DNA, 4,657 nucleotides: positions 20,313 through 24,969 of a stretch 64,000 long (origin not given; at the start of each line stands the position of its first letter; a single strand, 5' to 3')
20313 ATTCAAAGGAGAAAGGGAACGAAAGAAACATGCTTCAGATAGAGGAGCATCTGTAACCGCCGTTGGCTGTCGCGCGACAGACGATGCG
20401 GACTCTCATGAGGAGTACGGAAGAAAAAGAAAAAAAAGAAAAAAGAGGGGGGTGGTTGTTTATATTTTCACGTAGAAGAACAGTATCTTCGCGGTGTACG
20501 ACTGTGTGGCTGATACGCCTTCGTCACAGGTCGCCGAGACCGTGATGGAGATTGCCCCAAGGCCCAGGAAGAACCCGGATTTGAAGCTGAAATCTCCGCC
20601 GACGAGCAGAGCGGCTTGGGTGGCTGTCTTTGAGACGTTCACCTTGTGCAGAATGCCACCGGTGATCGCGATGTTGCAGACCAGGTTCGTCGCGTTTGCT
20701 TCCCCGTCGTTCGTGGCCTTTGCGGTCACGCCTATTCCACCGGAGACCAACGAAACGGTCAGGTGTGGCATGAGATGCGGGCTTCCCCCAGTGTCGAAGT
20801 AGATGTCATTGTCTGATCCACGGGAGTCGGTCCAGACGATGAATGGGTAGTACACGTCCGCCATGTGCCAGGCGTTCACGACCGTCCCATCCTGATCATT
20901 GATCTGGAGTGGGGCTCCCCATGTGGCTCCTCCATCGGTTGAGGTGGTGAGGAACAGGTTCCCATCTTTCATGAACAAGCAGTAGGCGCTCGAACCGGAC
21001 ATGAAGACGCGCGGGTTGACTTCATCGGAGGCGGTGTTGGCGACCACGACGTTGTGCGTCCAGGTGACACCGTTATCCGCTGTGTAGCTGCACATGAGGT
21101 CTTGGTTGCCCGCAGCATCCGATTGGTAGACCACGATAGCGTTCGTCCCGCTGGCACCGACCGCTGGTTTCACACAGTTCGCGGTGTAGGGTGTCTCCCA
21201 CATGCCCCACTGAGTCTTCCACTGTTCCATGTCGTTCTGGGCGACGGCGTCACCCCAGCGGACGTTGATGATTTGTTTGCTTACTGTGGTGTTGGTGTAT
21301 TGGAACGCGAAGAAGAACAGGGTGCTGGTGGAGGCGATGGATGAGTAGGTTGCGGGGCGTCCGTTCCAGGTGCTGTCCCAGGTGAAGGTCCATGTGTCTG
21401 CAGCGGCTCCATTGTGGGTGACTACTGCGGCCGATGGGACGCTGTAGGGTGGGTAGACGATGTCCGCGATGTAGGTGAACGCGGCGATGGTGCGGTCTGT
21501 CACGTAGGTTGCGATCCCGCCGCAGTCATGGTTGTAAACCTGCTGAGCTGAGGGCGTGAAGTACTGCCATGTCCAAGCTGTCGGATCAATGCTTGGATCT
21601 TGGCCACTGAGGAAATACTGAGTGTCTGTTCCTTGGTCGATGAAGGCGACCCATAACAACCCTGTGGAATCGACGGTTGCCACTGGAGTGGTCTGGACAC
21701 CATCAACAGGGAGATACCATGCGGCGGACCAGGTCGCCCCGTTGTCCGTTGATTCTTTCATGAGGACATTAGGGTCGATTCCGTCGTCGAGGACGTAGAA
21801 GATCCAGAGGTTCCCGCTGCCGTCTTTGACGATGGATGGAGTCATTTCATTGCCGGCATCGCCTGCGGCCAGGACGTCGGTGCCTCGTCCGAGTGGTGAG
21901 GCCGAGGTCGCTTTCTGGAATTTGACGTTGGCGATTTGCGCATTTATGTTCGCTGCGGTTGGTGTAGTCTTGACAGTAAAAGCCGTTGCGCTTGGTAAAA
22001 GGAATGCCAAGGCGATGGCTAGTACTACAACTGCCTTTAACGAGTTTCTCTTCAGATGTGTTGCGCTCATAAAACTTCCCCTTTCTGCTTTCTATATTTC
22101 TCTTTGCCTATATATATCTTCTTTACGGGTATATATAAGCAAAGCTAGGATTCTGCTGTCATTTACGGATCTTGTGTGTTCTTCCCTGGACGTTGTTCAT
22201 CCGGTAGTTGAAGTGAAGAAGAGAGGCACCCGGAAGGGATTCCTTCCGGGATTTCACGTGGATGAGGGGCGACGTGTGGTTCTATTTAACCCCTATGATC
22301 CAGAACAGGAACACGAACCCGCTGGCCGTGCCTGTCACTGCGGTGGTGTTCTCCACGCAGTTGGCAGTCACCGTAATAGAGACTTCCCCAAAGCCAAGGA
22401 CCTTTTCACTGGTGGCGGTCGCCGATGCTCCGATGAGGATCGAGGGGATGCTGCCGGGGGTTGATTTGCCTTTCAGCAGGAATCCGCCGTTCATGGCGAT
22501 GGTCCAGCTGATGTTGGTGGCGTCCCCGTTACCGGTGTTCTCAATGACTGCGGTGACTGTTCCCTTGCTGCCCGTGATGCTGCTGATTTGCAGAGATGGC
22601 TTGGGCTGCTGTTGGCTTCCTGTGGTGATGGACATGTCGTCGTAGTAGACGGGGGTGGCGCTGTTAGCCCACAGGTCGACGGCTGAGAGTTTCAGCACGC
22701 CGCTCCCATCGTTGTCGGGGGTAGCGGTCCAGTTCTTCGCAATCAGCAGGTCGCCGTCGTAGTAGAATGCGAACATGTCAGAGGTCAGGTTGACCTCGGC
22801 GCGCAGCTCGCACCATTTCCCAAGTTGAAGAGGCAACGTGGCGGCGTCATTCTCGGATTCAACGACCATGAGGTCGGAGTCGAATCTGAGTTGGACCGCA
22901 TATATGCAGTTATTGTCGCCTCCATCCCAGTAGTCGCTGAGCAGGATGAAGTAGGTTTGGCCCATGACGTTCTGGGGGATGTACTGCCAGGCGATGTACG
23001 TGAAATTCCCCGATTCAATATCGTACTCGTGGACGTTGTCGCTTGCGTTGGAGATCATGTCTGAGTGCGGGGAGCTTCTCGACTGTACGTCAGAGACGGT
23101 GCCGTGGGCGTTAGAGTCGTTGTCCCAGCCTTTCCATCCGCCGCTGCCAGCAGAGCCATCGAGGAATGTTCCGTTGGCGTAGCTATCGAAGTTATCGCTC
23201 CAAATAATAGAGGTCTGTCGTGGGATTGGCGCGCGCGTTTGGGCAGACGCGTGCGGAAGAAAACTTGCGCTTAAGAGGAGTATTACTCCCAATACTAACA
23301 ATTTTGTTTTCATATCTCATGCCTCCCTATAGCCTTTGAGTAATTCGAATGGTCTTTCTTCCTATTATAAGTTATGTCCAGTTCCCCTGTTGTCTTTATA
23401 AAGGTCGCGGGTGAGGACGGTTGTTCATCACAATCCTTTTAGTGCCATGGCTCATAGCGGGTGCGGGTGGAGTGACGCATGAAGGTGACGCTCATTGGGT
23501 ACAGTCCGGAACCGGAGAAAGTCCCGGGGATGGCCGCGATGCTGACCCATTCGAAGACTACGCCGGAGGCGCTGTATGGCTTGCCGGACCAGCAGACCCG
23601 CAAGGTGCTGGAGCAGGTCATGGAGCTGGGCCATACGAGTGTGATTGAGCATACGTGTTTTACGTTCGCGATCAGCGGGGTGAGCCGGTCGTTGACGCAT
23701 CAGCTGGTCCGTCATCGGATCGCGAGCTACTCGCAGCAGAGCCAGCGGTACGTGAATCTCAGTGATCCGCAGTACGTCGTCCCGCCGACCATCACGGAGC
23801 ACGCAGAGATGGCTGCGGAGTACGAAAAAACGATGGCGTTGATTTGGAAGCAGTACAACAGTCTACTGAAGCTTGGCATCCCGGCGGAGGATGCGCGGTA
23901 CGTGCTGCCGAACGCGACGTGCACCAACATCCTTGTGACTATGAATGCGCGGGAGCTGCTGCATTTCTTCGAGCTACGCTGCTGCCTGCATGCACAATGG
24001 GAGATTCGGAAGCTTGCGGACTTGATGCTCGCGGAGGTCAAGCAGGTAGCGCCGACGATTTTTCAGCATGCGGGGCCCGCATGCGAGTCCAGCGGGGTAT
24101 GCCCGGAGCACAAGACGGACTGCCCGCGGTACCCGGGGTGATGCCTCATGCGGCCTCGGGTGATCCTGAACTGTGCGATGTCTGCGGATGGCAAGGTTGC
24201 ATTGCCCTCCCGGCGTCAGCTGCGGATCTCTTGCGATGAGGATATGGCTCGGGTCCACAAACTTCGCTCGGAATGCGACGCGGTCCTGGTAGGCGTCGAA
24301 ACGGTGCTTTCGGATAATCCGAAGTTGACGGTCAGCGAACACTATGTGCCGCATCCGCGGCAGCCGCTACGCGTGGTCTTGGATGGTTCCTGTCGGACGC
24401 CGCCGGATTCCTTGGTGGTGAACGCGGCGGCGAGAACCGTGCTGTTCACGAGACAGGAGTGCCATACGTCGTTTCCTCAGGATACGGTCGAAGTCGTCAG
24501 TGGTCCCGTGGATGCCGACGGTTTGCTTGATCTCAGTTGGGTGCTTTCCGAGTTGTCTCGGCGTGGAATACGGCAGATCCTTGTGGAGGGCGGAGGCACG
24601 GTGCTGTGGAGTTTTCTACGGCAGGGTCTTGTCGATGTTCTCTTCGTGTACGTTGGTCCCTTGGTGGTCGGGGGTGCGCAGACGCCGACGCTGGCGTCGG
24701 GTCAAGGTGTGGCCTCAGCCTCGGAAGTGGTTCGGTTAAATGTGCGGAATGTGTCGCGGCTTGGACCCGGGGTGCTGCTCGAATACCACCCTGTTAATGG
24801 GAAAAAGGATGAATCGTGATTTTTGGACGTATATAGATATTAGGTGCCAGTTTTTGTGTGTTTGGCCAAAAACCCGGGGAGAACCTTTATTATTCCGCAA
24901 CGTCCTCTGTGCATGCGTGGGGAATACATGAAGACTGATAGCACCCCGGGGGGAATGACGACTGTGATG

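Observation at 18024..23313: Co-oriented string: two secreted proteins with a shared novel C-terminal tail, then an archaeosortase-like gene, psd and pssA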

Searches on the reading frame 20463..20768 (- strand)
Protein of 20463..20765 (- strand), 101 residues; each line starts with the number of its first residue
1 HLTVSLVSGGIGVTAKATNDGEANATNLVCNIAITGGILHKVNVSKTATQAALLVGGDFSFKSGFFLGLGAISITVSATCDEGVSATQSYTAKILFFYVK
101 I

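Call 6: search_protein_families(library=pfam, proteins=[window:20463-20765:-], max_evalue=10)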
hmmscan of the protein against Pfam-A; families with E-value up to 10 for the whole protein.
seq(101 aa): 1 family
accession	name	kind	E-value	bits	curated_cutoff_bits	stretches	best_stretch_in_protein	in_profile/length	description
PF09694.16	Gcw_chp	-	0.07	13.5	24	1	24-77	6-58/230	Bacterial protein of unknown function (Gcw_chp)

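Call 12: find_homologous_proteins(query=A1, max_evalue=0.001)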
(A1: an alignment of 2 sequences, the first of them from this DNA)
Query A1 (2 sequences) (102 aa, profile of the alignment): 3 proteins with E <= 0.001 among 92 candidates.
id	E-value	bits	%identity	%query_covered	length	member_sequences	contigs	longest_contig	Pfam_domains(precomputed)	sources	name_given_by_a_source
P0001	1.3e-48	182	35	97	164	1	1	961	-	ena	-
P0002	1.6e-17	82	40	100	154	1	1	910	-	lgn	-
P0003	5.0e-5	41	37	96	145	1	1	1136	PF01706.22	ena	-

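Call 22: search_protein_representatives(alignment_id=A1)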
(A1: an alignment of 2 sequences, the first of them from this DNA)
Query: 2 sequences, 106 profile positions. Proteins with E-value up to 0.001 (for the whole library): 1477; up to 1e-10: 309; up to 1e-30: 0. The best 150 are listed.
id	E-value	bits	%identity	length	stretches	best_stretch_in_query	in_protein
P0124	1.6e-26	108.9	-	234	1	1-103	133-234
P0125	3.5e-24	101.3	-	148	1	1-103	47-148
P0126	6.5e-22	94.0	-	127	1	1-103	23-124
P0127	8.4e-22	93.7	-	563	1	1-103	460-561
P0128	8.4e-22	93.7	-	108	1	1-103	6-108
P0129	2.9e-21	92.0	-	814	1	1-103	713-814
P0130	3.1e-21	91.9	-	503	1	1-102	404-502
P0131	3.9e-21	91.6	-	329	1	1-101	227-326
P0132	6.4e-21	90.9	-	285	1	1-104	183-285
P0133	6.7e-21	90.8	-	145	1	1-96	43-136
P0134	7.0e-21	90.7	-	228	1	2-105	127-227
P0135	1.6e-20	89.6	-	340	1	1-106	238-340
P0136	4.9e-20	88.0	-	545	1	1-102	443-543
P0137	5.6e-20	87.8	-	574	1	1-103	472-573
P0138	6.2e-20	87.7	-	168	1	1-105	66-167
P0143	3.6e-19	85.2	-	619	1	1-103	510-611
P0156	7.5e-18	81.0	-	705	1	1-103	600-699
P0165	3.6e-17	78.8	-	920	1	1-106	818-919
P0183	3.3e-16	75.7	-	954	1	1-102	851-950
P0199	1.9e-15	73.2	-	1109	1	3-106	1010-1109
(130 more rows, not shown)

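Call 45: search_protein_families(library=pfam, alignment_id=A6, max_evalue=0.001)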
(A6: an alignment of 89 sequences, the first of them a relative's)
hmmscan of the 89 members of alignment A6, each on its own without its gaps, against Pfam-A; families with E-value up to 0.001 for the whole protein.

A. member 1, P0127 (563 aa): 1 family
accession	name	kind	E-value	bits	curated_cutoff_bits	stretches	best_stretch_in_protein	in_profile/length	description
PF13088.12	BNR_2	-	0.00077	19.3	31.4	0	355-413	142-205/277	BNR repeat-like domain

B. families by the number of members that match (of 89 scanned): 40 families (the first 25 are shown)
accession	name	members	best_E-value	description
PF00801.26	PKD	29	1.1e-25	PKD domain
PF18911.6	PKD_4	23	3.7e-39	PKD domain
PF07705.17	CARDB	12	4.1e-05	CARDB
PF13570.13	Beta-prop_ACSF4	8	2.7e-64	Beta-alanine-activating enzyme, beta-propeller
PF13360.13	PQQ_2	8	2.3e-50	Outer membrane protein assembly factor BamB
PF13088.12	BNR_2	6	7.2e-07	BNR repeat-like domain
PF01011.28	PQQ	5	1.7e-16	Glucose/ethanol/alcohol dehydrogenase, beta-propeller domain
PF07495.19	Y_Y_Y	5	2.1e-05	Y_Y_Y domain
PF02012.26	BNR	4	1.1e-09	BNR/Asp-box repeat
PF13229.12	Beta_helix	3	1.1e-31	Right handed beta helix region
PF25788.1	Ig_Rha78A_N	3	9.1e-11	Rha78A-like, N-terminal immunoglobulin domain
PF25470.1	DUF7901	3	1.2e-09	Domain of unknown function (DUF7901)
PF15892.11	BNR_4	3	2.5e-06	BNR repeat-containing family member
PF17957.7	Big_7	3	3.3e-06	Bacterial Ig domain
PF13517.12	FG-GAP_3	2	4.5e-30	FG-GAP-like repeat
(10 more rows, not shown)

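Call 85: list_cluster_members(proteins=[P0124, P0127, P0129, P0130, P0137, P0143, P0156, P0165, P0199, P0183])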
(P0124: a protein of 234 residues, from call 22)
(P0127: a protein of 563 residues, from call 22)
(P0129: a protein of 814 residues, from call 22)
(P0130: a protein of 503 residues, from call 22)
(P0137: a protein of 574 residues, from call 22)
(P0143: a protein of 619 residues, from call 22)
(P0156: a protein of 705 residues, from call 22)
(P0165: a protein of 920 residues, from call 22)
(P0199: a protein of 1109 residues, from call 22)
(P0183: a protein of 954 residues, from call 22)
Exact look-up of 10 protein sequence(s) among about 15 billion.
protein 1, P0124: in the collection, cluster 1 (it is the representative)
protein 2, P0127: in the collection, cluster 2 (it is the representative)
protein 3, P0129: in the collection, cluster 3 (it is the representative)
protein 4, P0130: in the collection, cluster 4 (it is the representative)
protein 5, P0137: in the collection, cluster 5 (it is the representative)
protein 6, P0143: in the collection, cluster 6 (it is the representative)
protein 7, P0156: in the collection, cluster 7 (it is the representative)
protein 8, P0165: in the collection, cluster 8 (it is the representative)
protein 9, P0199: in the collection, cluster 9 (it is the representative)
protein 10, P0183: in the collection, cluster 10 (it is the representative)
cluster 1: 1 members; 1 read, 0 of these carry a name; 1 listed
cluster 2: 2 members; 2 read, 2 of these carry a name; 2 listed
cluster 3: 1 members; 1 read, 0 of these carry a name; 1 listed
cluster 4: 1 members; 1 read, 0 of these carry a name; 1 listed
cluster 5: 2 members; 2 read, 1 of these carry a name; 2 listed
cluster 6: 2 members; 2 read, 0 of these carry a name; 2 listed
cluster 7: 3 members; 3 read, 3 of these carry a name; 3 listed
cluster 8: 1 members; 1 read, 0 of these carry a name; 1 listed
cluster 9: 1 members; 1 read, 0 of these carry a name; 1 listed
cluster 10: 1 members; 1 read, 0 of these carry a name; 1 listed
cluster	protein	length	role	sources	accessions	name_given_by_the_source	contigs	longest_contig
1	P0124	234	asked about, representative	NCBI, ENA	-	-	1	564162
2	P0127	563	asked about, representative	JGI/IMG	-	hypothetical protein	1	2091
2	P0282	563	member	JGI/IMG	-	hypothetical protein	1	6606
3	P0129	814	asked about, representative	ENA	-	-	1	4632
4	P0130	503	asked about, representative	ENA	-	-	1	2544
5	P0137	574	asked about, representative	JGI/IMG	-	hypothetical protein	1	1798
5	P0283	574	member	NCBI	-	-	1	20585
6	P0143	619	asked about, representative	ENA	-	-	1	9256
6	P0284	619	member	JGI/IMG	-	-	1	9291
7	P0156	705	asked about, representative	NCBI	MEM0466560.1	MAG: PQQ-binding-like beta-propeller repeat protein [Candidatus Thermoplasmatota archaeon]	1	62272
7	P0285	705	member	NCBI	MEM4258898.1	MAG: PQQ-binding-like beta-propeller repeat protein [Candidatus Thermoplasmatota archaeon]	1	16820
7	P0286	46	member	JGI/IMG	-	NADPH2:quinone reductase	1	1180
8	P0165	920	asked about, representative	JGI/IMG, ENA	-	-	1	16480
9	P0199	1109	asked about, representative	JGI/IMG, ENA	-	-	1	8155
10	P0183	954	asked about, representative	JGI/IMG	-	-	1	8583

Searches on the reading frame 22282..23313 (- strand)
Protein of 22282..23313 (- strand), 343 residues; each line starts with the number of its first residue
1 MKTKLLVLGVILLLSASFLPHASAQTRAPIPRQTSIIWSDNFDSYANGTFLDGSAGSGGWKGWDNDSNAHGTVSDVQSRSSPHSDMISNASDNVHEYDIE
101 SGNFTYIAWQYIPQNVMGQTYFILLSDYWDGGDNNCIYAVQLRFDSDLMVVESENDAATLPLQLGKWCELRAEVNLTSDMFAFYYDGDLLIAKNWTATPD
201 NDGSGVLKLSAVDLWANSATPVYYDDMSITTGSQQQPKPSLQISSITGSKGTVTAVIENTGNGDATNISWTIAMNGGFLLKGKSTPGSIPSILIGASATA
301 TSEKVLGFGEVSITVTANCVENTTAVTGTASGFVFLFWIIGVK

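Call 3: search_protein_families(library=ncbifam, proteins=[window:22282-23313:-], max_evalue=0.1)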
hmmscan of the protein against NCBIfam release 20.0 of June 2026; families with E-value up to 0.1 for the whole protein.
window:22282-23313:- (343 aa): 0 families

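Call 4: search_protein_families(library=pfam, proteins=[window:22282-23313:-], max_evalue=0.1)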
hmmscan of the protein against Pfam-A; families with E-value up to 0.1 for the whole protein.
window:22282-23313:- (343 aa): 1 family
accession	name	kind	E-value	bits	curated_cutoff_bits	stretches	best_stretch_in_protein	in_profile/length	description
PF07705.17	CARDB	-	0.01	16.4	22.7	1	246-317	16-83/101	CARDB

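Call 75: predict_structure(alignment_id=A9)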
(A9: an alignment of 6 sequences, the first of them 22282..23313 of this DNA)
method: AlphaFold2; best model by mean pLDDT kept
length: 343 residues; sequences in the alignment: 6
mean_pLDDT: 72.5   pTM: 0.53
mean pLDDT of the five models: 72.5, 70.1, 67.2, 62.5, 55.6
residues with pLDDT >= 90: 28; 70-90: 205; 50-70: 59; < 50: 51
segments of 3 or more residues with pLDDT < 50: 1-6, 17-33, 55-58, 128-136, 197-204, 234-236
pLDDT, mean of each block of 10 residues (from residue 1): 49 46 31 61 72 55 58 64 73 75 84 85 67 51 88 83 87 79 82 60 56 79 84 58 86 87 78 88 88 80 88 87 76 84 74
secondary structure, 60 per line:
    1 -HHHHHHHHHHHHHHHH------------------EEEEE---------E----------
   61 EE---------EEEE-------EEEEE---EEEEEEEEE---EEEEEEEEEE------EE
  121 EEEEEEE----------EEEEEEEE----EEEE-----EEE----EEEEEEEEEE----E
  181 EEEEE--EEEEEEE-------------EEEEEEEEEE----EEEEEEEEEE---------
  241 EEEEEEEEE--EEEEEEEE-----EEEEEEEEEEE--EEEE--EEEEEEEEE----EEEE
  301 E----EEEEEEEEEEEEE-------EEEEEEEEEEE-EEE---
elements in order: H2-17 E36-40 E72-75 E83-87 E91-99 E103-112 E119-127 E138-145 E150-153 E159-161 E166-175 E180-185 E188-194 E208-217 E222-231 E241-249 E252-259 E265-275 E278-281 E284-292 E297-301 E306-318 E326-336 E338-340

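Call 77: fold_search(model_id=the predicted structure, library=pdb)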
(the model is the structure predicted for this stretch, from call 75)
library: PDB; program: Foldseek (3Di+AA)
matches with E <= 10: 1679; with E <= 0.001: 162
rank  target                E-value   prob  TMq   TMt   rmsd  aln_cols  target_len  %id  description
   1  8tzo_C                1.2e-05  1.00  0.32  0.39  10.3       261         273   10  Structure of human Wnt7a bound to WLS and CALR (released 2023-10-18)
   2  5hca_A                1.3e-05  1.00  0.31  0.38   9.8       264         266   11  Globular Domain of the Entamoeba histolytica calreticulin in complex with glucose (released 2016-08-31)
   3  6zvm_AAA              1.9e-05  1.00  0.26  0.22  19.1       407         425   10  Botulinum neurotoxin B2 binding domain in complex with GD1a (released 2020-10-14)
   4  3o0x_B                2.0e-05  1.00  0.38  0.50   6.8       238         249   13  Structural basis of carbohydrate recognition by calreticulin (released 2010-09-29)
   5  6t2r                  2.1e-05  1.00  0.34  0.44  10.2       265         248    9  Prominent members of the human gut microbiota express endo-acting O-glycanases to initiate mucin breakdown (released 2020-07-08)
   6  5lk5_A                2.5e-05  1.00  0.33  0.42   9.3       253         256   11  Crystal structure of the globular domain of human calreticulin mutant D71K (released 2016-08-31)
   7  5hon_A                2.7e-05  1.00  0.34  0.52   6.1       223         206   14  Structure of Domain 4 of AbnA, a GH43 extracellular arabinanase from Geobacillus stearothermophilus, in complex with a (released 2017-02-01)
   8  3pos_A                2.9e-05  1.00  0.33  0.43   9.3       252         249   10  Crystal structure of the globular domain of human calreticulin (released 2011-03-09)
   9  3o0w_A                3.6e-05  1.00  0.38  0.50   6.9       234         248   12  Structural basis of carbohydrate recognition by calreticulin (released 2010-09-29)
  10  5mqr                  3.8e-05  1.00  0.32  0.11   8.4       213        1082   10  Sialidase BT_1020 (released 2017-03-22)
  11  4b1m_B                4.0e-05  1.00  0.30  0.57   5.8       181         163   18  CARBOHYDRATE BINDING MODULE CBM66 FROM BACILLUS SUBTILIS (released 2012-12-12)
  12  3vkl_A                4.0e-05  1.00  0.27  0.32  14.5       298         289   11  Protease-resistant mutant form of human Galectin-8 in complex with two lactose molecules (released 2012-09-12)
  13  9qc7_B                4.4e-05  1.00  0.28  0.10  19.5       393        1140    9  BoNT-NTNH complex from Clostridium botulinum Serotype B1 (released 2025-09-10)
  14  5lk5_B                5.1e-05  1.00  0.37  0.49   7.0       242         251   10  Crystal structure of the globular domain of human calreticulin mutant D71K (released 2016-08-31)
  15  8u01                  5.4e-05  1.00  0.23  0.09  13.7       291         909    6  Crystal Structure of the Glycoside Hydrolase Family 2 TIM Barrel-domain Containing Protein from Phocaeicola plebeius (released 2023-09-27)
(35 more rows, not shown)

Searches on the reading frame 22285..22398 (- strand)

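Call 8: search_protein_families(library=ncbifam, proteins=[window:22285-22398:-], max_evalue=10)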
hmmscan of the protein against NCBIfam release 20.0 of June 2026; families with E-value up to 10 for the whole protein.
seq(38 aa): 1 family
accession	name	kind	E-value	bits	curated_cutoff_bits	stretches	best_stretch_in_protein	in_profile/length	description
TIGR02507.1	MtrF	equivalog_domain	0.12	12.1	25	1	18-37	39-58/65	tetrahydromethanopterin S-methyltransferase subunit F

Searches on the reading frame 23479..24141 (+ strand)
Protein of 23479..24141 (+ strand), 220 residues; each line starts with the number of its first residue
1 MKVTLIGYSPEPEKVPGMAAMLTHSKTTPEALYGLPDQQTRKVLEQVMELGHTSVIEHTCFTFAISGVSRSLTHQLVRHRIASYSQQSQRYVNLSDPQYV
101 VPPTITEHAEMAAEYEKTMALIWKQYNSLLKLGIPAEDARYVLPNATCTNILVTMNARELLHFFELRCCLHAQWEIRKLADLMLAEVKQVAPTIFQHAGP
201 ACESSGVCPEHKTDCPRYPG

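Call 50: search_protein_families(library=pfam, proteins=[window:23479-24141:+], max_evalue=0.001)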
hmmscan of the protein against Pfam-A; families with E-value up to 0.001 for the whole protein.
window:23479-24141:+ (220 aa): 1 family
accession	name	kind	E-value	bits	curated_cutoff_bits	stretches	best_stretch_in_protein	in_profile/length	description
PF02511.20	Thy1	-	3.6e-71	239.4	24.8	1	4-193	1-191/191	Thymidylate synthase complementing protein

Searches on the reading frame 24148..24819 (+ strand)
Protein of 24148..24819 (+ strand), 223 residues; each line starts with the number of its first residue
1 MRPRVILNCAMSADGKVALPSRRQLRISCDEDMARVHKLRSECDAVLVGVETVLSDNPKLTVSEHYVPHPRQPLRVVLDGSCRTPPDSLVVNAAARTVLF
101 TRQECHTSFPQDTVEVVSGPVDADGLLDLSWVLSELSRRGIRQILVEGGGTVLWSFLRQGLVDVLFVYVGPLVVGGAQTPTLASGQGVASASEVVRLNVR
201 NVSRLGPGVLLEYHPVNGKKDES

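Call 50: search_protein_families(library=pfam, proteins=[window:24148-24819:+], max_evalue=0.001)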
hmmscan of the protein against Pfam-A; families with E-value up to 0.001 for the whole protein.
window:24148-24819:+ (223 aa): 1 family
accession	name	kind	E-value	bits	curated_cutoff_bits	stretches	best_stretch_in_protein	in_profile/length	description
PF01872.23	RibD_C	-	1.7e-51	175.3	24.1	1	3-211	1-197/197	RibD C-terminal domain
